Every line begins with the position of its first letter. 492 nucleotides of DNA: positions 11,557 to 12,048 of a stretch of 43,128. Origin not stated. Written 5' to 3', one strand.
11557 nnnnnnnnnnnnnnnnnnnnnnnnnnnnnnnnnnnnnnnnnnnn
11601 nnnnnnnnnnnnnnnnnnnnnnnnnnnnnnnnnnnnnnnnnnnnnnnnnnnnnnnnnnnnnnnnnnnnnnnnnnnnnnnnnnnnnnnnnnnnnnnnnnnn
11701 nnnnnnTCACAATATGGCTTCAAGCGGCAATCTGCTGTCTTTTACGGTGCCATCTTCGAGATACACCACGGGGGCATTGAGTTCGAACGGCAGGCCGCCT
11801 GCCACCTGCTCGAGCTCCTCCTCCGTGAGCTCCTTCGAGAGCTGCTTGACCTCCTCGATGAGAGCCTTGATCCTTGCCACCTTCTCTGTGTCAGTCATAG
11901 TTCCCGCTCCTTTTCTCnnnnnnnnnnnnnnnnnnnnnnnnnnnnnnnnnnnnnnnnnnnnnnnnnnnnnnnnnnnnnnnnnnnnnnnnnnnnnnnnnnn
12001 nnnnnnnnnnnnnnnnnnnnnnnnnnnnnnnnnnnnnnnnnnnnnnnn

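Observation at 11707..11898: Cysteine-free sixth precursor translationally coupled to the maturase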

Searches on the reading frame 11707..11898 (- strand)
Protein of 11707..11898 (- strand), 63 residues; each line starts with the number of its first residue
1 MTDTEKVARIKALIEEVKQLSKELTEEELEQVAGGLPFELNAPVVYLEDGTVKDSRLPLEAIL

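Call 4: search_protein_families(library=ncbifam, proteins=[window:11707-11898:-], max_evalue=0.1)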
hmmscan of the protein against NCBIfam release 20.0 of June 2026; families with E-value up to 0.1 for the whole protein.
window:11707-11898:- (63 aa): 8 families
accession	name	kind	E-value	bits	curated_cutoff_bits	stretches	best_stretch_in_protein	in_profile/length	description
NF038167.1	cyan_ocin_like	subfamily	0.00038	20.6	32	1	19-42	6-29/72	CTB family bacteriocin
TIGR03949.1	bact_IIb_cerein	subfamily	0.0015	18.2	21.5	1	22-36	2-16/45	class IIb bacteriocin, lactobin A/cerein 7B family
TIGR03798.1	leader_Nif11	subfamily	0.0045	17.2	32.3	1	15-35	46-68/68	Nif11-like leader peptide family RiPP precursor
TIGR01847.1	bacteriocin_sig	domain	0.0052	17.3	15.7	1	22-35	2-15/15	bacteriocin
TIGR04495.1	RiPP_XyeA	equivalog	0.014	15.5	33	1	18-35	21-38/50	XyeA family cyclophane-containing RiPP triceptide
TIGR03793.1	leader_NHLP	domain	0.023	14.5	50.9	1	20-35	62-77/77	NHLP leader peptide family RiPP precursor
NF033772.1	pheromone_VP1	equivalog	0.041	14.1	85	1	23-35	11-23/65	peptide pheromone VP1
NF000539.0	plantaricin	subfamily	0.091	13.2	29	1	17-36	17-36/69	plantaricin C family lantibiotic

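Call 5: search_protein_families(library=pfam, proteins=[window:11707-11898:-], max_evalue=0.1)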
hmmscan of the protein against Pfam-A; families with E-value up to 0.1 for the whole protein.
window:11707-11898:- (63 aa): 3 families
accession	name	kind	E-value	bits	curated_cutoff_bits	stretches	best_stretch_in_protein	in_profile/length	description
PF03047.20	ComC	-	0.02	15.1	20.4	1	22-35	11-24/31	COMC family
PF10439.15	Bacteriocin_IIc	-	0.024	15.1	27.1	1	22-35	5-18/59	Bacteriocin class II with double-glycine leader peptide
PF04604.19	L_biotic_typeA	-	0.07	13.4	21.7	0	16-35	7-26/50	Type-A lantibiotic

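Call 6: find_homologous_proteins(query=window:11710-11898:-, max_evalue=10)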
Query window:11710-11898:- (63 aa): 6 proteins with E <= 10 among 6 candidates.
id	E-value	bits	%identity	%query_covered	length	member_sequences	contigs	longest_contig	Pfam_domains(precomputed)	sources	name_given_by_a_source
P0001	9.0e-31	121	100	100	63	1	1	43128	-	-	-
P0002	2.1e-19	86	74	98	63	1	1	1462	-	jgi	jgi:hypothetical protein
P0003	1.3e-9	55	78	68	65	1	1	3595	-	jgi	jgi:bacteriocin-like protein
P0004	7.7e-9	53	86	56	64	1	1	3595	-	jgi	jgi:bacteriocin-like protein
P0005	2.9e-7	48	81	57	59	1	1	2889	-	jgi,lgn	jgi:bacteriocin-like protein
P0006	9.2e-6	43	62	70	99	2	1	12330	-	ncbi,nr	ncbi:MAG: hypothetical protein LBL23_05280 [Coriobacteriales bacterium]|nr:hypothetical protein [Cor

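Call 9: find_encoding_contigs(protein=P0002, flank=10000)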
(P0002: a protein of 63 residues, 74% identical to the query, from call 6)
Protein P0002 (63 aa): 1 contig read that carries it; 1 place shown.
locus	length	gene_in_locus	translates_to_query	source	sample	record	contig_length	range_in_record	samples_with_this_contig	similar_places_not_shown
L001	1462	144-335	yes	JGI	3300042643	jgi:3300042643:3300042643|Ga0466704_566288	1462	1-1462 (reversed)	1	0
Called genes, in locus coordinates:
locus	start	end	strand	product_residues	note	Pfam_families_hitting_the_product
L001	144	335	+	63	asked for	-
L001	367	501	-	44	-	-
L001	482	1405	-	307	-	PF00196:GerE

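Call 10: find_encoding_contigs(protein=P0003, flank=10000)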
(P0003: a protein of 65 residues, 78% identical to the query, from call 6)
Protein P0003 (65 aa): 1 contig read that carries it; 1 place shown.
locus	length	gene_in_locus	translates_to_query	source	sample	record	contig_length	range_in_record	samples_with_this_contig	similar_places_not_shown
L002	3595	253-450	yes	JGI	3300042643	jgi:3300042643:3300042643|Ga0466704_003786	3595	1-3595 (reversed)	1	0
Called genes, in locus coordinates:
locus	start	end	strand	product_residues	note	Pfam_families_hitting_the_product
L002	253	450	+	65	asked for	-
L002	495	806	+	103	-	-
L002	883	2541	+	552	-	PF00149:Metallophos, PF02872:5_nucleotid_C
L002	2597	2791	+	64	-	-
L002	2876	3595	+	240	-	?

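Call 11: find_encoding_contigs(protein=P0006, flank=10000)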
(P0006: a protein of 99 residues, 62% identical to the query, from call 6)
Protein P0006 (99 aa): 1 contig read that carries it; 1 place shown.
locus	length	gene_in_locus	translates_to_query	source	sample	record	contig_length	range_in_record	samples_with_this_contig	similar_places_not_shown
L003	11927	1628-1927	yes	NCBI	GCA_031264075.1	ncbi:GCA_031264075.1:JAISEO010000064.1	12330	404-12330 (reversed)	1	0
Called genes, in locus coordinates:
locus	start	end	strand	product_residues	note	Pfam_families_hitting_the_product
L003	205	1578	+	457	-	PF04055:Radical_SAM, PF13353:Fer4_12 (faint)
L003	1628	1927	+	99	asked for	-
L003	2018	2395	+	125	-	-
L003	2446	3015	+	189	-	-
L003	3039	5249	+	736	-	PF13529:Peptidase_C39_2 (faint), PF03412:Peptidase_C39, PF00664:ABC_membrane, PF00005:ABC_tran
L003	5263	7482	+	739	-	PF02463:SMC_N (weak), PF00664:ABC_membrane, PF00005:ABC_tran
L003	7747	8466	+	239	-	PF00696:AA_kinase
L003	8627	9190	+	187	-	PF01765:RRF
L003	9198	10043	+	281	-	PF01255:Prenyltransf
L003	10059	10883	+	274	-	PF01148:CTP_transf_1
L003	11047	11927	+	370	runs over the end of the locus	PF02670:DXP_reductoisom, PF08436:DXP_redisom_C, PF13288:DXPR_C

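Call 38: search_protein_representatives(alignment_id=A3)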
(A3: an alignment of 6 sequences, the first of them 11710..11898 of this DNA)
Query: 6 sequences, 68 profile positions. Proteins with E-value up to 0.001 (for the whole library): 69; up to 1e-10: 17; up to 1e-30: 0. The best 69 are listed.
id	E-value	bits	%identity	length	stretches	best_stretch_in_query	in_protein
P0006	1.5e-27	111.7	-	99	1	1-68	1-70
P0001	2.7e-25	104.4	-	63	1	1-61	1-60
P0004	1.4e-24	102.1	-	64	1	1-63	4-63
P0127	9.9e-14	67.4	-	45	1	1-37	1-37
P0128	4.0e-13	65.4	-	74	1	1-37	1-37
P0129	4.9e-13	65.1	-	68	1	1-45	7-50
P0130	5.7e-13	64.9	-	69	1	1-45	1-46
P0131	1.6e-12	63.5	-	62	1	1-38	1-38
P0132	2.5e-12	62.9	-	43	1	1-37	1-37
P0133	3.1e-12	62.6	-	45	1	1-45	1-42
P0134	3.1e-12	62.6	-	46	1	1-40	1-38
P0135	3.6e-12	62.4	-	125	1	1-36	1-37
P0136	2.9e-11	59.5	-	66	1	1-45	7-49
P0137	3.0e-11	59.4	-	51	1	1-45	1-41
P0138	5.0e-11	58.7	-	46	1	1-44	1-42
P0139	8.4e-11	58.0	-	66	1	1-45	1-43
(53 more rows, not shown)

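Call 41: find_encoding_contigs(protein=P0138, flank=8000)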
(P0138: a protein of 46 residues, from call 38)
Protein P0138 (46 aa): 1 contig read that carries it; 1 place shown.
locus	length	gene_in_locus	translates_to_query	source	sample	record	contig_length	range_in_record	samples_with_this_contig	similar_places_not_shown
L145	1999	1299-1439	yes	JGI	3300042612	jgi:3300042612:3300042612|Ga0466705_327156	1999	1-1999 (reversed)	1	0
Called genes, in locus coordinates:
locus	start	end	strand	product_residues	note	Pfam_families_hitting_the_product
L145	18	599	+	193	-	-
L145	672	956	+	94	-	PF07862:Nif11 (weak)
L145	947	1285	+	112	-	-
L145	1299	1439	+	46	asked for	-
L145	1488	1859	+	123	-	-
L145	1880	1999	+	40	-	?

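Call 43: find_encoding_contigs(protein=P0133, flank=8000)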
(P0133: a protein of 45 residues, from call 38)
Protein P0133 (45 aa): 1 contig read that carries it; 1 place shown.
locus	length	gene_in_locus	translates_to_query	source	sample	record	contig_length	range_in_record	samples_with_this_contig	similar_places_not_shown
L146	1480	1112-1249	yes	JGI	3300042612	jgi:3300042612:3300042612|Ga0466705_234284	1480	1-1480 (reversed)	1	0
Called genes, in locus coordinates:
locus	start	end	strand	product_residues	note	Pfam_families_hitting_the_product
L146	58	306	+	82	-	-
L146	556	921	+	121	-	-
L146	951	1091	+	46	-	-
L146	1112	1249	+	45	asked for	-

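Call 44: find_encoding_contigs(protein=P0134, flank=8000)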
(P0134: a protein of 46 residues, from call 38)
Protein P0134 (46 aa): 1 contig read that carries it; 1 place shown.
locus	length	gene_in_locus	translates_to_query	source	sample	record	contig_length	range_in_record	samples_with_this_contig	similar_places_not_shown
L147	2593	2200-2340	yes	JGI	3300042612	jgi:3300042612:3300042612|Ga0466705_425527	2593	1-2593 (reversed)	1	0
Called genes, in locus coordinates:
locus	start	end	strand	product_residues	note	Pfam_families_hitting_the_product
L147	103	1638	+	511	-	PF00664:ABC_membrane, PF00005:ABC_tran, PF02463:SMC_N (faint)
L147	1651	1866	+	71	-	-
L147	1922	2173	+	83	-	-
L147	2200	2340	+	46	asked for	-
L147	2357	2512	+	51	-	-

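Call 48: find_homologous_proteins(query=A4, max_evalue=0.01)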
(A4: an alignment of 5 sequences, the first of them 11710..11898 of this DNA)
Query A4 (5 sequences) (63 aa, profile of the alignment): 24 proteins with E <= 0.01 among 61 candidates.
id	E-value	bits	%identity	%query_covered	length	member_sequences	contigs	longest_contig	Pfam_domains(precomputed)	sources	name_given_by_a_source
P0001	1.5e-24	103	100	100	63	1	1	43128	-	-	-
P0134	3.4e-24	102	65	73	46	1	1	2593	-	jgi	jgi:hypothetical protein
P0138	9.8e-24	101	57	73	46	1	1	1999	-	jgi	jgi:bacteriocin-like protein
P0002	2.3e-23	100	74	98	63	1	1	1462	-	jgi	jgi:hypothetical protein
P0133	8.5e-22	95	61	73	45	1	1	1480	-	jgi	jgi:hypothetical protein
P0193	1.0e-19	88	61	73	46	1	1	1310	-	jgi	jgi:bacteriocin-like protein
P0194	1.4e-16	78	59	73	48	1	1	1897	-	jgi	jgi:hypothetical protein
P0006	1.5e-14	71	62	70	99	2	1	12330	-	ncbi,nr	ncbi:MAG: hypothetical protein LBL23_05280 [Coriobacteriales bacterium]|nr:hypothetical protein [Cor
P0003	1.6e-14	71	78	68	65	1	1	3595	-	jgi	jgi:bacteriocin-like protein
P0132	2.8e-14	70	71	56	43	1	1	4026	-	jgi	jgi:bacteriocin-like protein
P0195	2.9e-14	70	56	71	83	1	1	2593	-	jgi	jgi:bacteriocin-like protein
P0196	4.2e-14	70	61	65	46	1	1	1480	-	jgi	jgi:bacteriocin-like protein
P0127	4.4e-14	70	71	56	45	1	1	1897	-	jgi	jgi:bacteriocin-like protein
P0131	5.9e-14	69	62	71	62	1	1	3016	-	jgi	jgi:hypothetical protein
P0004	5.8e-13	66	86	56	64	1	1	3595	-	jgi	jgi:bacteriocin-like protein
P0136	9.1e-13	66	58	68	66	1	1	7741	-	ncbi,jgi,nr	ncbi:MAG: hypothetical protein LBK66_07545 [Spirochaetaceae bacterium]|jgi:hypothetical protein|nr:h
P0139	1.2e-12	65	58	68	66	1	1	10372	-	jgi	jgi:bacteriocin-like protein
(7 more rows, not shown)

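Call 50: find_encoding_contigs(protein=P0139, flank=10000)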
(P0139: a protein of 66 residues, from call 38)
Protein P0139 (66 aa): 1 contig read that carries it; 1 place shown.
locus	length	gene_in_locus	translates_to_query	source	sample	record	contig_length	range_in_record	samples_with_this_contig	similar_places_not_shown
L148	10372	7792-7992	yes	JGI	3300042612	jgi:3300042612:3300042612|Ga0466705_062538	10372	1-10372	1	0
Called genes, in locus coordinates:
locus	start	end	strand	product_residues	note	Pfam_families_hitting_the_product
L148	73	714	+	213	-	PF02463:SMC_N (faint), PF00005:ABC_tran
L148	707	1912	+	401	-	PF12704:MacB_PCD, PF02687:FtsX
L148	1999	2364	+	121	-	PF01740:STAS, PF13466:STAS_2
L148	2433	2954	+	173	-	-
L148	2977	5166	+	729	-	PF03412:Peptidase_C39, PF13529:Peptidase_C39_2 (weak), PF00664:ABC_membrane, PF02463:SMC_N (faint), PF00005:ABC_tran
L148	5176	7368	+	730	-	PF00664:ABC_membrane, PF00005:ABC_tran, PF02463:SMC_N (faint)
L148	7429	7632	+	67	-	-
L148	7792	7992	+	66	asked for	-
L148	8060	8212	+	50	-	-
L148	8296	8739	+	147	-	-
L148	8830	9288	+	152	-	-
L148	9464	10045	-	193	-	PF02525:Flavodoxin_2, PF03358:FMN_red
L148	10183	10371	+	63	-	?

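Call 51: find_encoding_contigs(protein=P0136, flank=10000)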
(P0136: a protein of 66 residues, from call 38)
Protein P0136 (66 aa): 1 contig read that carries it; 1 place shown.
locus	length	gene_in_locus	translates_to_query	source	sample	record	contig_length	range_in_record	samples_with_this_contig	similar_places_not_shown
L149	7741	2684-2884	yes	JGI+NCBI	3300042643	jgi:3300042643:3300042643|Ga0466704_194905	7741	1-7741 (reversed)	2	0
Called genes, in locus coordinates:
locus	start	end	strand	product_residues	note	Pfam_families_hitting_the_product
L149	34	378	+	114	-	PF00005:ABC_tran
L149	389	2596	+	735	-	PF02463:SMC_N (faint), PF00664:ABC_membrane, PF00005:ABC_tran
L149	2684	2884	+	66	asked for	-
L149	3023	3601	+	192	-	PF04542:Sigma70_r2, PF08281:Sigma70_r4_2, PF04545:Sigma70_r4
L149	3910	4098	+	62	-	-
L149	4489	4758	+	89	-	PF07862:Nif11 (weak)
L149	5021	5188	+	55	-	-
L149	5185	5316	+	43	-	-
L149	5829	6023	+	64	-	-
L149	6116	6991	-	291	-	PF04055:Radical_SAM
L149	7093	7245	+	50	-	-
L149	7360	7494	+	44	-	-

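Call 59: search_protein_families(library=ncbifam, proteins=[L003:205-1578:+, L145:18-599:+, L149:6116-6991:-], max_evalue=1e-10)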
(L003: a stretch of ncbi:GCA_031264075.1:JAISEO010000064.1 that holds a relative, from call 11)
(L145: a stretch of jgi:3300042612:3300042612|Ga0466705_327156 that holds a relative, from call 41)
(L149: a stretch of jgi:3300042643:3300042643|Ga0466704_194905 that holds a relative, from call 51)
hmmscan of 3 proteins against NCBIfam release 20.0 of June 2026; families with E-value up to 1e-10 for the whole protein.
L003:205-1578:+ (457 aa): 32 families (the best 25 are shown)
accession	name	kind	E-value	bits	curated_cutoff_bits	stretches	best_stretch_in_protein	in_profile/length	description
TIGR04053.2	TIGR04053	equivalog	7.3e-31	107.7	395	1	98-268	11-185/366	TIGR04053 family radical SAM/SPASM domain-containing protein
TIGR04545.1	rSAM_ahbD_hemeb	equivalog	1e-29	104.1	500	1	99-287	4-192/339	heme b synthase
TIGR04103.1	rSAM_nif11_3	equivalog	3.9e-27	94.9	725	1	94-421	4-329/412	nif11-class peptide radical SAM maturase 3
TIGR04250.1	SCM_rSAM_ScmE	equivalog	1.8e-26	92.9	400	1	98-430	6-340/358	SynChlorMet cassette radical SAM/SPASM protein ScmE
TIGR04347.1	pseudo_SAM_Halo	equivalog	4.9e-26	91.9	525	1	99-289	42-231/390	TIGR04347 family pseudo-SAM/SPASM protein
TIGR04054.1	rSAM_NirJ1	equivalog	2e-24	85.9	650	1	98-226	39-167/387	putative heme d1 biosynthesis radical SAM protein NirJ1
TIGR03913.1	rad_SAM_trio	equivalog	5.9e-24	84.3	591.75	1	96-420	20-338/477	GDL motif peptide-associated radical SAM/SPASM maturase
TIGR04055.1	rSAM_NirJ2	equivalog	6.6e-24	85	500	1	98-240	3-145/326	putative heme d1 biosynthesis radical SAM protein NirJ2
TIGR04051.1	rSAM_NirJ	equivalog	1.8e-23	83.1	515.45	1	99-270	6-177/354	heme d1 biosynthesis radical SAM protein NirJ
TIGR04303.1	GeoRSP_rSAM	equivalog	2.3e-23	83.3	400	1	98-427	8-316/325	GeoRSP system radical SAM/SPASM protein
TIGR03962.1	mycofact_rSAM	equivalog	4.4e-22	78.7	265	1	98-273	15-189/339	mycofactocin radical SAM maturase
TIGR04546.1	rSAM_ahbC_deAc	equivalog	2.4e-21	76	650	1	98-261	42-205/390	12,18-didecarboxysiroheme deacetylase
NF045574.1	sacti_mat_StsB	exception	4.4e-21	75.3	625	1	95-262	96-262/466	StsB family radical SAM/SPASM domain sactipeptide maturase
TIGR04251.1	SCM_rSAM_ScmF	equivalog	3e-20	72.9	400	1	98-272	7-185/353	SynChlorMet cassette radical SAM/SPASM protein ScmF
NF050035.1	rSAM_WgK_link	exception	2.8e-19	69.3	650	1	99-298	13-211/367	radical SAM/SPASM peptide maturase WgkB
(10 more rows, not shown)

L145:18-599:+ (193 aa): 1 family
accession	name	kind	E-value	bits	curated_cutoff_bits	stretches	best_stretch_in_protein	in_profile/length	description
TIGR04085.1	rSAM_more_4Fe4S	domain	8.1e-11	42.2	27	0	71-159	1-84/93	SPASM domain-containing protein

L149:6116-6991:- (291 aa): 9 families
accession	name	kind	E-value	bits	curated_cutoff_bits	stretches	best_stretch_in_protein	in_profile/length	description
TIGR02668.1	moaA_archaeal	equivalog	1.7e-18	66.6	325.25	1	3-194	18-217/303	GTP 3',8-cyclase MoaA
TIGR02666.1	moaA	equivalog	1.8e-18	66.6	284.05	1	3-104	18-122/336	GTP 3',8-cyclase MoaA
NF001199.0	PRK00164.2-1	equivalog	3.7e-16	59.2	231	1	3-126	20-139/308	GTP 3',8-cyclase MoaA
NF038283.1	viperin_w_prok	equivalog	1.2e-13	50.9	180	1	2-104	9-114/281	viperin family antiviral radical SAM protein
TIGR04317.1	W_rSAM_matur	equivalog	2.1e-13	50.1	380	1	2-118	11-123/349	tungsten cofactor oxidoreductase radical SAM maturase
NF050035.1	rSAM_WgK_link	exception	3.6e-13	49.3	650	1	2-105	16-117/367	radical SAM/SPASM peptide maturase WgkB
NF033640.1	N_Twi_rSAM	subfamily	8.2e-13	48.2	170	0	214-288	2-74/398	twitch domain-containing radical SAM protein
TIGR04545.1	rSAM_ahbD_hemeb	equivalog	1.6e-11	44.3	500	1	3-106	8-108/339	heme b synthase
TIGR04055.1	rSAM_NirJ2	equivalog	7.5e-11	42.1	500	0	2-193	7-203/326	putative heme d1 biosynthesis radical SAM protein NirJ2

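Call 62: search_protein_families(library=ncbifam, proteins=[L148:2433-2954:+, L001:482-1405:-], max_evalue=0.00001)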
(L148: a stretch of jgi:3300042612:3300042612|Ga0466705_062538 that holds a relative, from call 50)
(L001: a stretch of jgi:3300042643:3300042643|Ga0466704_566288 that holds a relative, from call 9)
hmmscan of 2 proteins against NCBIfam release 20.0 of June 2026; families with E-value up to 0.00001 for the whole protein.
L148:2433-2954:+ (173 aa): 1 family
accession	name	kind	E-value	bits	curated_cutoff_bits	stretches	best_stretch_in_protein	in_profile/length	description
TIGR03794.1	NHLM_micro_HlyD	equivalog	1e-12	47.7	156.2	1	15-70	2-57/421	NHLP bacteriocin system secretion protein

L001:482-1405:- (307 aa): 9 families
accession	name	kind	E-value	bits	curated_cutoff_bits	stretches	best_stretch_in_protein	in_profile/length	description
NF047785.1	respo_reg_MadR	equivalog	4.5e-08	32.7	300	1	225-279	144-198/209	MadR family response regulator transcription factor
TIGR03020.2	EpsA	equivalog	3.4e-07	30.2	170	1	223-277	187-238/247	XrtB/PEP-CTERM-associated transcriptional regulator EpsA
NF007505.1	PRK10100.1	equivalog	5.3e-07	29.5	250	1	227-276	142-191/204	biofilm master transcriptional regulator CsgD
TIGR03541.1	reg_near_HchA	equivalog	4.4e-06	26.4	215.6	1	229-277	171-219/232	PA1136 family autoinducer-binding transcriptional regulator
NF052366.1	photon_PedR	equivalog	4.6e-06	26.7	120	0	229-275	2-48/74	photosynthetic electron transport-dependent transcriptional regulator PedR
NF003420.0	PRK04841.1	equivalog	4.7e-06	24.9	537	1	229-282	838-891/903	HTH-type transcriptional regulator MalT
NF011896.0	PRK15369.1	equivalog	5.3e-06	26.2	242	1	229-281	149-201/211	two component system response regulator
NF007403.0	PRK09935.1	equivalog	5.9e-06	26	271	1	227-280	147-200/210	fimbria biosynthesis transcriptional regulator FimZ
NF052445.1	RespRegMctR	equivalog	6.1e-06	25.8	300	1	228-280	143-195/205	two-component system response regulator MctR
